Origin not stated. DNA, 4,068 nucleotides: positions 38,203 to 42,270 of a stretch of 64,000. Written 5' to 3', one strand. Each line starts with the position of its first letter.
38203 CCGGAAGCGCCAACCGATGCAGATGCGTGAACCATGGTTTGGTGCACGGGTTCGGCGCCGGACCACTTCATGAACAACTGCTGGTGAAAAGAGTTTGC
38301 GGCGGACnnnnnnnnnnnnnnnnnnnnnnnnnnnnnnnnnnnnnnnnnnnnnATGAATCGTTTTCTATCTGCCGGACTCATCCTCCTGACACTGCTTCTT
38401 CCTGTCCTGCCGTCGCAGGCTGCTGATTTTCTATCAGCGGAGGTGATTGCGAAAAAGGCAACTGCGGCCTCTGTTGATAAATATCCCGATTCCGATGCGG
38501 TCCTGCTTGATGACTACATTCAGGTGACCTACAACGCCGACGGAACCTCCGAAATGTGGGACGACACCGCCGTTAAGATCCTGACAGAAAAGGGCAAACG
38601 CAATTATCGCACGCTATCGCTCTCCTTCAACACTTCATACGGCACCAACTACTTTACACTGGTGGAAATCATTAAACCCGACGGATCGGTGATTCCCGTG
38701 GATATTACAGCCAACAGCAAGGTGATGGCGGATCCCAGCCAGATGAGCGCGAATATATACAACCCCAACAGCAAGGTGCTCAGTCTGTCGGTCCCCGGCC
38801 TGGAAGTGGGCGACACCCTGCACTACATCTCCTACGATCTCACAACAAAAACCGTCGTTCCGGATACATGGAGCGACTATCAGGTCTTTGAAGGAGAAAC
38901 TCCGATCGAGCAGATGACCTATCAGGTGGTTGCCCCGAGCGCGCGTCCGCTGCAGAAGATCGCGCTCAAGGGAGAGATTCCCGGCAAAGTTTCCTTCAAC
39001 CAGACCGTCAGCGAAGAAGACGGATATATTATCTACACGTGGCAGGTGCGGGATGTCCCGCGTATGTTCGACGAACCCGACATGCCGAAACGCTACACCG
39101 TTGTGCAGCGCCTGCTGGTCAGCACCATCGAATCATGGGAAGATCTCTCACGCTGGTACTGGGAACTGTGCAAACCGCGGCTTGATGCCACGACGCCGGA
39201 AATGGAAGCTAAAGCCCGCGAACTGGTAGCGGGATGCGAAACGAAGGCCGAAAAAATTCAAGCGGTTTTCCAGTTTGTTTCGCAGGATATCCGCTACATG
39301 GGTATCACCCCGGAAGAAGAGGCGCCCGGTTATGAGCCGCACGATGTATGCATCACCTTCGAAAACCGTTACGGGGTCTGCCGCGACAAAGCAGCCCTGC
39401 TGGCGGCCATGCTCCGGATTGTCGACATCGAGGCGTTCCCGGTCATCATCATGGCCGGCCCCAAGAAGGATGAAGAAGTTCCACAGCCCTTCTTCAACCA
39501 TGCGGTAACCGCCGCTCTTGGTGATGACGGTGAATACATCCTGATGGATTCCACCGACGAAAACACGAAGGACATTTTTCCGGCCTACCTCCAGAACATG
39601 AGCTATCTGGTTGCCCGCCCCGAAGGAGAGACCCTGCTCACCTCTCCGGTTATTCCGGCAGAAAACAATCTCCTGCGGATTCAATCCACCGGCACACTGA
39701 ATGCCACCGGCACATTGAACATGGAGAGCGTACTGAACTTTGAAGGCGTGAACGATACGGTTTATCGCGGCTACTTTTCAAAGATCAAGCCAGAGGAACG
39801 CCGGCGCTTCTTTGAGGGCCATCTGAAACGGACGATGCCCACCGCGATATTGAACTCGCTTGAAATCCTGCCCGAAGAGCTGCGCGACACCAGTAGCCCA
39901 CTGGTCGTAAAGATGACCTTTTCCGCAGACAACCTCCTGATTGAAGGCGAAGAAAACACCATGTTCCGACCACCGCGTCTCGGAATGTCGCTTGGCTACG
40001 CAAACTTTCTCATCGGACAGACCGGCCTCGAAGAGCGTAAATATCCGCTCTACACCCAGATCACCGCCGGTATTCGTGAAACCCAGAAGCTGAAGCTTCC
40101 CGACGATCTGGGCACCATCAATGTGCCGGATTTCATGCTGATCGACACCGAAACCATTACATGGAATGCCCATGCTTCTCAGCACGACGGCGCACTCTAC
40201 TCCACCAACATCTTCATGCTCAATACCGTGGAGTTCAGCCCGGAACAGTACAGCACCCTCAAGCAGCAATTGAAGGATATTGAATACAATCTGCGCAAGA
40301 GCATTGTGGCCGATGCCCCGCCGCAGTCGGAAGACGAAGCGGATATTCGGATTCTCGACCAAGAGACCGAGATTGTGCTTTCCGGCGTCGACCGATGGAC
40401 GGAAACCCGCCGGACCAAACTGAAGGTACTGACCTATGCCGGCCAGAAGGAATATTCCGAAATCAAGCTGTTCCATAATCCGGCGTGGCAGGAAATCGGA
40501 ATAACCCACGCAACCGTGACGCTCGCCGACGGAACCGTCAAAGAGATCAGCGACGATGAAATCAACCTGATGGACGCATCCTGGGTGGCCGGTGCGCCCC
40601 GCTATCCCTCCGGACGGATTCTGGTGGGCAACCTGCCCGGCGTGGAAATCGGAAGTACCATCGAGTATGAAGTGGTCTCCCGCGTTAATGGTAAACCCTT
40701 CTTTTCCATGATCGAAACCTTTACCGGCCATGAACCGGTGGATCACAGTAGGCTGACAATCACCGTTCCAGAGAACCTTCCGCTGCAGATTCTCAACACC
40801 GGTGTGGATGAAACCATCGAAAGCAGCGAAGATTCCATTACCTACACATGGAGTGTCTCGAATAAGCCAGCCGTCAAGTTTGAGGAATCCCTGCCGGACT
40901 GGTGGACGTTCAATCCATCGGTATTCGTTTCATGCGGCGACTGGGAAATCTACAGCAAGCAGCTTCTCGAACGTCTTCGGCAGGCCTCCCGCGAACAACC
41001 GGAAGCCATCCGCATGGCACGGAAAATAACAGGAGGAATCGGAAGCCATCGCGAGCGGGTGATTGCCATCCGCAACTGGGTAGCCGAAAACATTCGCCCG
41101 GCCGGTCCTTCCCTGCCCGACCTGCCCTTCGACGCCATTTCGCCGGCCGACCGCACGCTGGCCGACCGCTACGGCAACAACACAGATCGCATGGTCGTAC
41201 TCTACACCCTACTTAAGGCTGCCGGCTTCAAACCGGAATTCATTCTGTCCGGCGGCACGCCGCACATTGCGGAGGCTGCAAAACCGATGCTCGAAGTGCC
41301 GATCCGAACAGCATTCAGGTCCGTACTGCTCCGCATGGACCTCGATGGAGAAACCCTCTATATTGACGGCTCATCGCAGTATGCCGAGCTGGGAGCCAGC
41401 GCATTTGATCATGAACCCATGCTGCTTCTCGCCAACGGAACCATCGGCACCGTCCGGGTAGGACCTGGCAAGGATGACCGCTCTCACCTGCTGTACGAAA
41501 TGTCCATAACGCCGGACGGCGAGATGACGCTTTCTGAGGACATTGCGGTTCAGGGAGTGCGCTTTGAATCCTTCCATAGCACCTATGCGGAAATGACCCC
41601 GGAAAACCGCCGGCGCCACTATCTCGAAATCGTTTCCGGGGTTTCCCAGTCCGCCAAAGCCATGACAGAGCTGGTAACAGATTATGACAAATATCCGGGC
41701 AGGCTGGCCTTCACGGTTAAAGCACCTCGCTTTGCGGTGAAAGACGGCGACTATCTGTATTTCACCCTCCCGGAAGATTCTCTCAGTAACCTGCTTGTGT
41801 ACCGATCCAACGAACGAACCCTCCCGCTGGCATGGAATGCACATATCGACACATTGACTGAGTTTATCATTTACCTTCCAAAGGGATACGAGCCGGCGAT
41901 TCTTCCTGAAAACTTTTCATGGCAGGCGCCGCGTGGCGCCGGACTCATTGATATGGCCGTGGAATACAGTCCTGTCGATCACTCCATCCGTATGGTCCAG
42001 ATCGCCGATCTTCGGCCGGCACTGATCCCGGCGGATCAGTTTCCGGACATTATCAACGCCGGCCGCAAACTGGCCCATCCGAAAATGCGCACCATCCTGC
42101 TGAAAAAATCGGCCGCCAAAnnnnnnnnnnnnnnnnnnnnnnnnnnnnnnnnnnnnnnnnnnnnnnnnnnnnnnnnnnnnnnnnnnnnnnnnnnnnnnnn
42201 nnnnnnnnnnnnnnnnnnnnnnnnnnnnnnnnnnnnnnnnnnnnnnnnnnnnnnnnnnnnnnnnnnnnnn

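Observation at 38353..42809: Secreted ~1256-aa DUF3857/transglutaminase-like protein translationally coupled to a class I glutamine amidotransferase, at the end of the PspA-flotillin locus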

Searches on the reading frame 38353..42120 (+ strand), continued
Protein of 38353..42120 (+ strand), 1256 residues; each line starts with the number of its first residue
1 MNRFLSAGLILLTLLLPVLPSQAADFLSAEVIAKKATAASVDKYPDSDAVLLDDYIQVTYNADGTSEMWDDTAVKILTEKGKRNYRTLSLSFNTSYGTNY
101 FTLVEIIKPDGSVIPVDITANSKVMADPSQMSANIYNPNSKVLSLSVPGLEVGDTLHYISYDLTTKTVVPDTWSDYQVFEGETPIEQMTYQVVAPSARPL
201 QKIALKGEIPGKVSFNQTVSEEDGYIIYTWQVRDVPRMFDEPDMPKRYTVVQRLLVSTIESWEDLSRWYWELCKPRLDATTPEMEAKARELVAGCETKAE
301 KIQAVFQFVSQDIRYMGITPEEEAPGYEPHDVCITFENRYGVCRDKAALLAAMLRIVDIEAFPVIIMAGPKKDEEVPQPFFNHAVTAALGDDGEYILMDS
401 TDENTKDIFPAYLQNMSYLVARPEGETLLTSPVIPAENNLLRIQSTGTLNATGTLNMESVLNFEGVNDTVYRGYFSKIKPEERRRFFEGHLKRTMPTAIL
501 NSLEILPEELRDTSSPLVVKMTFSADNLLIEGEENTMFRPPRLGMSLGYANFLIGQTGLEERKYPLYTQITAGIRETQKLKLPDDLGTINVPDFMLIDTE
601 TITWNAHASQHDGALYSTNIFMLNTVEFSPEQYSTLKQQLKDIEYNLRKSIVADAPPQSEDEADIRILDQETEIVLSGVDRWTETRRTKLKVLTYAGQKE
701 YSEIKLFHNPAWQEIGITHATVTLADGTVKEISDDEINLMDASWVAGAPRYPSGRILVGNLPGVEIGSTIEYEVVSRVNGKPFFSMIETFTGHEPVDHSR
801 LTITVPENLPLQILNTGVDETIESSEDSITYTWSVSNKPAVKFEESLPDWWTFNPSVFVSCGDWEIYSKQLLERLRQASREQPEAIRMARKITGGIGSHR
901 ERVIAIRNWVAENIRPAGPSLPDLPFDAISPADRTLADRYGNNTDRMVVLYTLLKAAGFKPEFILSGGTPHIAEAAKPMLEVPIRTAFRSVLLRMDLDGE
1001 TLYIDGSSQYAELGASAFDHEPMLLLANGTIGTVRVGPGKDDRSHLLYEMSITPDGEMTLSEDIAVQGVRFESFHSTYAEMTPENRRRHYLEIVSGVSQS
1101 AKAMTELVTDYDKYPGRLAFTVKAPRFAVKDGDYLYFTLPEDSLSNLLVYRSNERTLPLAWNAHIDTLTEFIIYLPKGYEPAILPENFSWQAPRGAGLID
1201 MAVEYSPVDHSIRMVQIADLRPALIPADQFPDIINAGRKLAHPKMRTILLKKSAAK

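Call 56: search_solved_structures(query=A3, max_evalue=1, show_alignments=0)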
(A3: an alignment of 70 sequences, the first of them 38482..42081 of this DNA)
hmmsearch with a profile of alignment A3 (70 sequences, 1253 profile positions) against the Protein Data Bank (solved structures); distinct sequences matched with E-value up to 1: 1.
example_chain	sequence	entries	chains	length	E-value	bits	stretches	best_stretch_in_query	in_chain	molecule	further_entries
3kd4_A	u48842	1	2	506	6.5e-25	90.1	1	684-964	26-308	Putative protease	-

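Call 62: search_protein_families(library=pfam, proteins=[L029:13753-14316:+], max_evalue=1)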
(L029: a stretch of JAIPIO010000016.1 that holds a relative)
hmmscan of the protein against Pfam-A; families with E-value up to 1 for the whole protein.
L029:13753-14316:+ (188 aa): 5 families
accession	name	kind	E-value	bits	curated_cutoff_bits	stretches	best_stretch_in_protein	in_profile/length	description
PF04832.17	SOUL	-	1.8e-17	64.4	27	1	29-174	12-172/173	SOUL heme-binding protein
PF06445.20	GyrI-like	-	1e-05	26.3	26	1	106-165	3-63/155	GyrI-like small molecule binding domain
PF03948.19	Ribosomal_L9_C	-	0.078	13.9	23.2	1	69-108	12-49/86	Ribosomal protein L9, C-terminal domain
PF09162.16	Tap-RNA_bind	-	0.13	12.6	24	0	65-105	19-59/80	Tap, RNA-binding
PF17528.7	HdcB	-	0.13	12.5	30.4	1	25-69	69-114/174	Histidine decarboxylase maturation protein HdcB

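Call 82: search_protein_families(library=padloc, proteins=[window:38353-42120:+], max_evalue=0.001)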
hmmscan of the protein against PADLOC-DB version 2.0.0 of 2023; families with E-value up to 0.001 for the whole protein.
window:38353-42120:+ (1256 aa): 0 families

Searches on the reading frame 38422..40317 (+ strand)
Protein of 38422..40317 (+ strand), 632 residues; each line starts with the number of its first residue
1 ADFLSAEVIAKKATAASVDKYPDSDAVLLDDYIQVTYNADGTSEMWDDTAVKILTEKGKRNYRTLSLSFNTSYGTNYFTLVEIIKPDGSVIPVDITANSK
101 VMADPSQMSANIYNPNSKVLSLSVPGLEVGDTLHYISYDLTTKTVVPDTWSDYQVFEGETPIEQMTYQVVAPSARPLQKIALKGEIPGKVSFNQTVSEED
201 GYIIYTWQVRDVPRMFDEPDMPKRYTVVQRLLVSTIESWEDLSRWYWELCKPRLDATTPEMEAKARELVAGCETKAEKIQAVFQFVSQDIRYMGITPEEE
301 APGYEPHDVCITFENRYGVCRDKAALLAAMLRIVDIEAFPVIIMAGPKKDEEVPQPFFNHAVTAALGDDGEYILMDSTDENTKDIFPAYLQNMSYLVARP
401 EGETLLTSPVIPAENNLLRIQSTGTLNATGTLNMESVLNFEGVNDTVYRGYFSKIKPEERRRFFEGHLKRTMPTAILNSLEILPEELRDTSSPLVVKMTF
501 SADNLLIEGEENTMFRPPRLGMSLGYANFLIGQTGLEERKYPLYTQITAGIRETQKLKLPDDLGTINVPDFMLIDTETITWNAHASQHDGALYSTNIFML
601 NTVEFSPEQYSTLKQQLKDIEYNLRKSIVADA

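Call 92: search_protein_representatives(protein=window:38422-40317:+)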
Query: 632 residues. Proteins with E-value up to 0.001 (for the whole library): 15044; up to 1e-10: 7771; up to 1e-30: 982. The best 150 are listed.
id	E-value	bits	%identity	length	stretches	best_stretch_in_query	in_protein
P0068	0.0e+00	1083.7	53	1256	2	2-629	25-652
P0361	7.2e-234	794.0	41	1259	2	14-629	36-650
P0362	2.7e-228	775.6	41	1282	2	3-627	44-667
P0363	4.6e-223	758.3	40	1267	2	18-629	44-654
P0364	6.4e-223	757.9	49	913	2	2-630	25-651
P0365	7.5e-223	757.6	38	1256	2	8-629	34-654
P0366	2.2e-222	756.1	41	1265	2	14-628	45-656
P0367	1.0e-221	753.9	44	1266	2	11-629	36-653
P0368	3.6e-220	748.8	40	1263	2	13-631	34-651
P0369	3.6e-219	745.5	40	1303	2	8-627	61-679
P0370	3.7e-218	742.1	41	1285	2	6-629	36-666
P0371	6.0e-218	741.4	40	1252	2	13-628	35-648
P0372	9.7e-216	734.1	38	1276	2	3-628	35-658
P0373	2.1e-214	729.8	41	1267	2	16-623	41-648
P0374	2.6e-214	729.4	38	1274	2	13-629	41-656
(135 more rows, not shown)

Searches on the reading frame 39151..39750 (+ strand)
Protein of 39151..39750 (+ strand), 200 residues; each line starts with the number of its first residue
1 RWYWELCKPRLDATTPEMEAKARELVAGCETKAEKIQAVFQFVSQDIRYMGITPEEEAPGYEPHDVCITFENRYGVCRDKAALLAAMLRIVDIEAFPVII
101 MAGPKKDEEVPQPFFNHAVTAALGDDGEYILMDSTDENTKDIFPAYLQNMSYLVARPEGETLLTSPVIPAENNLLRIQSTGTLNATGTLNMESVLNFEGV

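Call 9: search_protein_families(library=pfam, proteins=[window:39151-39750:+], max_evalue=1)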
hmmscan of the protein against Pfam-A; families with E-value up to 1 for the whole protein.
window:39151-39750:+ (200 aa): 3 families
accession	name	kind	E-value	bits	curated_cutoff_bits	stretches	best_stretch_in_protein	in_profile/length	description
PF01841.26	Transglut_core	-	6.1e-12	46.2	23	1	20-133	2-107/108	Transglutaminase-like superfamily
PF04473.18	DUF553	-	3.5e-05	23.7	20.5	1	30-134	13-113/140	Transglutaminase-like domain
PF17107.11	SesA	-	0.009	16.6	26.3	1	10-44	48-84/122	N-terminal domain on NACHT_NTPase and P-loop NTPases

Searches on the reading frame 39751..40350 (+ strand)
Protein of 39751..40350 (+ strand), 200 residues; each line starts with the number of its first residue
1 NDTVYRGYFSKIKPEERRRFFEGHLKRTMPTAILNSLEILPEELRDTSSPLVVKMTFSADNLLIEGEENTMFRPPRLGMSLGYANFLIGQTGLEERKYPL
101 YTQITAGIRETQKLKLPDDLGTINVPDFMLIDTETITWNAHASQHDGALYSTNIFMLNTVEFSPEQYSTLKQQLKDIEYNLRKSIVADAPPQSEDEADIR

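Call 9: search_protein_families(library=pfam, proteins=[window:39751-40350:+], max_evalue=1)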
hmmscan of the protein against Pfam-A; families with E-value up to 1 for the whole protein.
window:39751-40350:+ (200 aa): 1 family
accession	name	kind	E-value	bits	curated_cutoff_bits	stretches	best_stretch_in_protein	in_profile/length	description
PF16476.10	DUF5053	-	0.14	12.3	26.6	1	159-184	42-67/71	Domain of unknown function (DUF5053)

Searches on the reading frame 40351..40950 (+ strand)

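Call 9: search_protein_families(library=pfam, proteins=[window:40351-40950:+], max_evalue=1)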
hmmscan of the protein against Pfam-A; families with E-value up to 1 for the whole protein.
window:40351-40950:+ (200 aa): 1 family
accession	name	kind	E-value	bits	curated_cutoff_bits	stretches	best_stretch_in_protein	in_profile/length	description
PF12969.12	DUF3857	-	1e-28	100.9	24.6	1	15-175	4-169/170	Domain of Unknown Function with PDB structure (DUF3857)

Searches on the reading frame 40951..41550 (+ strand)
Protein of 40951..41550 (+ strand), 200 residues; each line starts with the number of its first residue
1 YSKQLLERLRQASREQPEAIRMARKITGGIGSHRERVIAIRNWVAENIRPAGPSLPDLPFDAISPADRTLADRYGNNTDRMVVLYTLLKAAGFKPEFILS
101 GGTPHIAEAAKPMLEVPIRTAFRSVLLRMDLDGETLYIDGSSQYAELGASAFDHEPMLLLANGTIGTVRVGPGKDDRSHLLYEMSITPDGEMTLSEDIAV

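Call 9: search_protein_families(library=pfam, proteins=[window:40951-41550:+], max_evalue=1)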
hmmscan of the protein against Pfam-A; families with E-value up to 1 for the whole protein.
window:40951-41550:+ (200 aa): 1 family
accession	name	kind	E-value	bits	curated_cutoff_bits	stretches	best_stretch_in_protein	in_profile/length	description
PF01841.26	Transglut_core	-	0.00015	22.4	23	1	21-93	2-70/108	Transglutaminase-like superfamily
